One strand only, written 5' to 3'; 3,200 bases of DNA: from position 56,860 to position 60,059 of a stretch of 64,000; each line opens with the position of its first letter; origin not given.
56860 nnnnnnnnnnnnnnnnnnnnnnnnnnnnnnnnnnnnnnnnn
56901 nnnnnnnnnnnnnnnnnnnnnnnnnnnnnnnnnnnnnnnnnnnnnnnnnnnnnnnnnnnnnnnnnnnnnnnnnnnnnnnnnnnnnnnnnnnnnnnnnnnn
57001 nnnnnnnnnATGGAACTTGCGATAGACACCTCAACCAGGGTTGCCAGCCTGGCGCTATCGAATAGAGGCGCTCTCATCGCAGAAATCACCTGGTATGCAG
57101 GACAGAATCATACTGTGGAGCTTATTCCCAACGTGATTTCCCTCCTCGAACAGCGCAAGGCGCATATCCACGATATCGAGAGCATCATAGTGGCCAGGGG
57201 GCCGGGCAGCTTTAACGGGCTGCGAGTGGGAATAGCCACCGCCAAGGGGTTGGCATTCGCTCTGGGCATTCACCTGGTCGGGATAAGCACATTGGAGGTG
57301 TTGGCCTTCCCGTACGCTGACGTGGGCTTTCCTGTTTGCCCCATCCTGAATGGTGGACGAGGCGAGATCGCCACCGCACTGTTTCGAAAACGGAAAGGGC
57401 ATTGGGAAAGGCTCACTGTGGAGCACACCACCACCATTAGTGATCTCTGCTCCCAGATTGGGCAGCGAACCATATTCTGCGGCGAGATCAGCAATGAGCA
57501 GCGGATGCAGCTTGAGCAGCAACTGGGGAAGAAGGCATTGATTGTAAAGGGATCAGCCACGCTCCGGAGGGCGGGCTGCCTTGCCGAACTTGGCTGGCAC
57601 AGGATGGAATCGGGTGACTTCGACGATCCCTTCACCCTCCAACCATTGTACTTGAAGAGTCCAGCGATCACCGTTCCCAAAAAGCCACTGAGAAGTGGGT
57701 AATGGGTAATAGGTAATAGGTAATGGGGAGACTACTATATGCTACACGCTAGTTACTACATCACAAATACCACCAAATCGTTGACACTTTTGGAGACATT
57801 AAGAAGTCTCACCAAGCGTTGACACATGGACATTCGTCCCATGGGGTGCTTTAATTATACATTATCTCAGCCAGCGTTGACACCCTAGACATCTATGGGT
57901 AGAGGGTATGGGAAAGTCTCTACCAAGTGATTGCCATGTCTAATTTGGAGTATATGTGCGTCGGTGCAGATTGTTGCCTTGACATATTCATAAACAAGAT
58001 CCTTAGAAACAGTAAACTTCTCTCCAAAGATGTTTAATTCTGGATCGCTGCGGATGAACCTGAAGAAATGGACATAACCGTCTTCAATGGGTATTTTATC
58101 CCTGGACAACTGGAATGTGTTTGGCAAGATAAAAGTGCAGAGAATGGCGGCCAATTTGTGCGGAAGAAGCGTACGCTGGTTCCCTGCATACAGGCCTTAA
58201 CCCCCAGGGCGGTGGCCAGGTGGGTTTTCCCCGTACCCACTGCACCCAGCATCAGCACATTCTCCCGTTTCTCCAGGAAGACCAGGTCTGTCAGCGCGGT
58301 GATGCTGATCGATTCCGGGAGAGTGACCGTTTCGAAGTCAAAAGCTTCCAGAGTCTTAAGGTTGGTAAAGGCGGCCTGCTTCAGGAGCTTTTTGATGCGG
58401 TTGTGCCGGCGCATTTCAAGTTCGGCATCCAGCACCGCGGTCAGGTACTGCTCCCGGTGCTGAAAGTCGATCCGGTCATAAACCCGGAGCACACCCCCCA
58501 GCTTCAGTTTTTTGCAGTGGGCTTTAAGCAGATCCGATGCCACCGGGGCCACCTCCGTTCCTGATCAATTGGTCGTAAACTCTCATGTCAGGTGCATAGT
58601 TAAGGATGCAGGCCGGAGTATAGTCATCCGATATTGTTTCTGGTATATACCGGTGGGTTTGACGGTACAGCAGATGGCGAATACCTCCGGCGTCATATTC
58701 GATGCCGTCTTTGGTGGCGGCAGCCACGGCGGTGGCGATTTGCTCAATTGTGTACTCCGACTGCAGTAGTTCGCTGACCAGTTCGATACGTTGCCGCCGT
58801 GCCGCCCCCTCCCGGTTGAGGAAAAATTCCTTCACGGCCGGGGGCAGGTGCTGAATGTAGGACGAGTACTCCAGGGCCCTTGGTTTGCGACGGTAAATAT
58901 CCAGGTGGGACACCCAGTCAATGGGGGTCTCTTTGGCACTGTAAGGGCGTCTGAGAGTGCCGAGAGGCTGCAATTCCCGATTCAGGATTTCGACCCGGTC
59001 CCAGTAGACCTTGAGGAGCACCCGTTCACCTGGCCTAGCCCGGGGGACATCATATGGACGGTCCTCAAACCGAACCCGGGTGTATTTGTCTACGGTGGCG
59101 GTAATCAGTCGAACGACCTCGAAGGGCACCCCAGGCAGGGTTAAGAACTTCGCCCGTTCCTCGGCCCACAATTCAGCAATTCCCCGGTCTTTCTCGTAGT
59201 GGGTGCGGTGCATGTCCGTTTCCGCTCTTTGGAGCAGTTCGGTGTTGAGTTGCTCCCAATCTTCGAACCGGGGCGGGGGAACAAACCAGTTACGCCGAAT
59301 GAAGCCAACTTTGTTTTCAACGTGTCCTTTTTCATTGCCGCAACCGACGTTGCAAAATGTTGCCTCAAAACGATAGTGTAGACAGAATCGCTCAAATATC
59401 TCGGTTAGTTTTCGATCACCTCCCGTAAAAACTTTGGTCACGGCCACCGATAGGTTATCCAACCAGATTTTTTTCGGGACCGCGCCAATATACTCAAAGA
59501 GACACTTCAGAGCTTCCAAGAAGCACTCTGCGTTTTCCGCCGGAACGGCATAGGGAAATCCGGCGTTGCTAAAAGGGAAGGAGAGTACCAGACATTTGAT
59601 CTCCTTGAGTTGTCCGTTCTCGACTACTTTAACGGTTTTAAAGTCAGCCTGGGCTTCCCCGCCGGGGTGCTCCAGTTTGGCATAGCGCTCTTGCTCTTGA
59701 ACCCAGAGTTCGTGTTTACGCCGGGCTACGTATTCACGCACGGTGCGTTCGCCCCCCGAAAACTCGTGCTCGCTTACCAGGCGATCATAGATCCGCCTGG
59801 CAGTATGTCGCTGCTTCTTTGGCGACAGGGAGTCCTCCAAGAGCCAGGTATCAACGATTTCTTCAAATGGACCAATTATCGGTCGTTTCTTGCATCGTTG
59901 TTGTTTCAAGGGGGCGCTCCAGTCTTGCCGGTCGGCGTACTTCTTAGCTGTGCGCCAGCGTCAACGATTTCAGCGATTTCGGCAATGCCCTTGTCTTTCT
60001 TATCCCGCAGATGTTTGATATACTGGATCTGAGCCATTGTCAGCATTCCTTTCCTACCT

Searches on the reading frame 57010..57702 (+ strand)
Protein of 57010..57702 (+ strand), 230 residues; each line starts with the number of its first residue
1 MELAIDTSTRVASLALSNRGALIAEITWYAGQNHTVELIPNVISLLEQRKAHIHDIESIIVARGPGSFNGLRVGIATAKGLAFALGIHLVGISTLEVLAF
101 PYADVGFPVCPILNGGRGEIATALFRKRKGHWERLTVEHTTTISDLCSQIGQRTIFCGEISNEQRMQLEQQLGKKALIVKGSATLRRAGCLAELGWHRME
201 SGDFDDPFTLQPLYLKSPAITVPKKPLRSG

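Call 3: search_protein_families(library=pfam, proteins=[window:57010-57702:+], max_evalue=0.1)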
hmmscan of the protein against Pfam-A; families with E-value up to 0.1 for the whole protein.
window:57010-57702:+ (230 aa): 1 family
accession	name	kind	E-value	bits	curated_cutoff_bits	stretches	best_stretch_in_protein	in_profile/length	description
PF00814.31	TsaD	-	4.6e-24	86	24.8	1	30-137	25-138/264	tRNA N6-adenosine threonylcarbamoyltransferase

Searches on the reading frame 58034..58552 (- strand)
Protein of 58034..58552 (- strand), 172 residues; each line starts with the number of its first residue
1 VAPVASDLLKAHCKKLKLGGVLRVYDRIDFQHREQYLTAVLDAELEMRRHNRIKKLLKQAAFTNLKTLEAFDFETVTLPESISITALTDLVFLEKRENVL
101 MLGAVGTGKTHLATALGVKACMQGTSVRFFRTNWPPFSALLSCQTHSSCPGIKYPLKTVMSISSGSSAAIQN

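Call 79: search_protein_families(library=pfam, proteins=[window:58034-58552:-], max_evalue=0.0001)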
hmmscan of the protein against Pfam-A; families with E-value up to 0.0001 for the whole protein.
window:58034-58552:- (172 aa): 1 family
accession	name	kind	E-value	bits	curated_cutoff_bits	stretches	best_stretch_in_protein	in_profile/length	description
PF01695.23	IstB_IS21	-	6.3e-24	85.2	24.1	1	34-132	30-128/238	IstB-like ATP binding protein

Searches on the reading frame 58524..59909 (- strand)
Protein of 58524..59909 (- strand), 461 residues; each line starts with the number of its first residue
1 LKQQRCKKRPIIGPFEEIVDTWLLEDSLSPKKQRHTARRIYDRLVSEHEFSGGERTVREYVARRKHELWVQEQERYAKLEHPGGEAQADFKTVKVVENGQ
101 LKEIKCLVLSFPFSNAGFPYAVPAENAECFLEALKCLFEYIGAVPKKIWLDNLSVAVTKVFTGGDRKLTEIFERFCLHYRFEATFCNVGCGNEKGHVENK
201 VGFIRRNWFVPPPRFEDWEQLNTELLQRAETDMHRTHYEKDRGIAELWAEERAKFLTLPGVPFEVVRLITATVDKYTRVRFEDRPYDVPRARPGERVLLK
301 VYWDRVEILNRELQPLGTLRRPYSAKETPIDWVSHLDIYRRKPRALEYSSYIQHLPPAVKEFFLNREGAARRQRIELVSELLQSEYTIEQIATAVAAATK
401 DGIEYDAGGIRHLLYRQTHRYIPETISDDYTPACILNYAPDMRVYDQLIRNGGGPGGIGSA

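Call 79: search_protein_families(library=pfam, proteins=[window:58524-59909:-], max_evalue=0.0001)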
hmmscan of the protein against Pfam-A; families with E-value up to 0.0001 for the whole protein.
window:58524-59909:- (461 aa): 1 family
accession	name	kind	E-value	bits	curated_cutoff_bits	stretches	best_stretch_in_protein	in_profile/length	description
PF22483.2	Mu-transpos_C_2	-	1.1e-06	28.7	27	1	258-311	1-54/73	Mu transposase, C-terminal domain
